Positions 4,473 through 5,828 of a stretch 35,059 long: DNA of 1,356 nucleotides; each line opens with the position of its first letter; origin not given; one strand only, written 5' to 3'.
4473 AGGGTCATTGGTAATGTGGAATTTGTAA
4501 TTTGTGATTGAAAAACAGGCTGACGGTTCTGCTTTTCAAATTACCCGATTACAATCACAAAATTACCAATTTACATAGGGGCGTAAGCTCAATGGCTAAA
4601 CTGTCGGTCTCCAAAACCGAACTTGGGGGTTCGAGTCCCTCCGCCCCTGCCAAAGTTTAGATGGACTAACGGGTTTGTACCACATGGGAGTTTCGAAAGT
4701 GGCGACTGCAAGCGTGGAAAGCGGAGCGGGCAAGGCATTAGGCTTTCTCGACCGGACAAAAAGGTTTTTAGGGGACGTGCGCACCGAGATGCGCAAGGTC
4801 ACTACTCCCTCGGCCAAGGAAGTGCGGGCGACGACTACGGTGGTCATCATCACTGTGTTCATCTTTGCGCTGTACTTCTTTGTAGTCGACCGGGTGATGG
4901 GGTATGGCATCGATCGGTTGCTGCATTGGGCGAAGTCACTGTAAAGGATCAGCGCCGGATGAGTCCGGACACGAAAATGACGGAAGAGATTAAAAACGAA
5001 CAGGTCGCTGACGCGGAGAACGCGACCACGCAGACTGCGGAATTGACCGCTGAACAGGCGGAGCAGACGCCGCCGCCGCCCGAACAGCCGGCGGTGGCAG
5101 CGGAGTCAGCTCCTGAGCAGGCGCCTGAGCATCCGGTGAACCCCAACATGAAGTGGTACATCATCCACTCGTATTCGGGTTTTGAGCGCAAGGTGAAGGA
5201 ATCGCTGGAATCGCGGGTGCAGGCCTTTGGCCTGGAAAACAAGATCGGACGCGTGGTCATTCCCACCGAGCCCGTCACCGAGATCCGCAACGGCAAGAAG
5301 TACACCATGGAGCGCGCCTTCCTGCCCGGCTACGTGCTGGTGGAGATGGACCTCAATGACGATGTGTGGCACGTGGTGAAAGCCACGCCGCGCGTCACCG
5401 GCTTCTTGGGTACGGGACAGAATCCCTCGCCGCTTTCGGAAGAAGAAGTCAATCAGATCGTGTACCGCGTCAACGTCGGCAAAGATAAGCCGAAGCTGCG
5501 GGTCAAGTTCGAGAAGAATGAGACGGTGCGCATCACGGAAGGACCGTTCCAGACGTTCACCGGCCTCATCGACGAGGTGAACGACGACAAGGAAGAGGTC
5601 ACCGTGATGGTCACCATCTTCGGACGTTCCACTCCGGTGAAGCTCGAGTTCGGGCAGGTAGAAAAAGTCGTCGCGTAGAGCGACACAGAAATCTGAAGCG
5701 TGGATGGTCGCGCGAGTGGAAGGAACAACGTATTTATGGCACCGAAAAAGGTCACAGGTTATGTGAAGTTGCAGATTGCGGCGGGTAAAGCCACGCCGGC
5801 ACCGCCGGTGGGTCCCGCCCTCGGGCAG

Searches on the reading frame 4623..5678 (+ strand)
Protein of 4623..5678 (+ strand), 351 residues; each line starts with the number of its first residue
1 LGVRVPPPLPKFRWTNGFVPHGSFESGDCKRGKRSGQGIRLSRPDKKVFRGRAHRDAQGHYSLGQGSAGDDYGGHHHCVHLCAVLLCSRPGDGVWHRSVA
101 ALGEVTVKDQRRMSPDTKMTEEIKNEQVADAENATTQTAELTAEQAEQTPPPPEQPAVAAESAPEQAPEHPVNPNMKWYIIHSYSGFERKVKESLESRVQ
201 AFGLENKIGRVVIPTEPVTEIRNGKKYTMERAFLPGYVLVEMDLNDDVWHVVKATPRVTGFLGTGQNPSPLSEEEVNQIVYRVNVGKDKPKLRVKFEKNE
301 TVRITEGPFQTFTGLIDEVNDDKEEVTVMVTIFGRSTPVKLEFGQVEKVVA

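Call 76: search_protein_families(library=pfam, proteins=[window:4623-5678:+], max_evalue=0.001)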
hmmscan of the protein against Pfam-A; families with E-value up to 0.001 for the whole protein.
window:4623-5678:+ (351 aa): 2 families
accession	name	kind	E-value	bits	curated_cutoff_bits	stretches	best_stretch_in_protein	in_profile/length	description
PF02357.24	NusG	-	6.5e-29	100.7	22.2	1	176-279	1-92/93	Transcription termination factor nusG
PF00467.35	KOW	-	9.2e-07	28.9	22.3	1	298-329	1-32/32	KOW motif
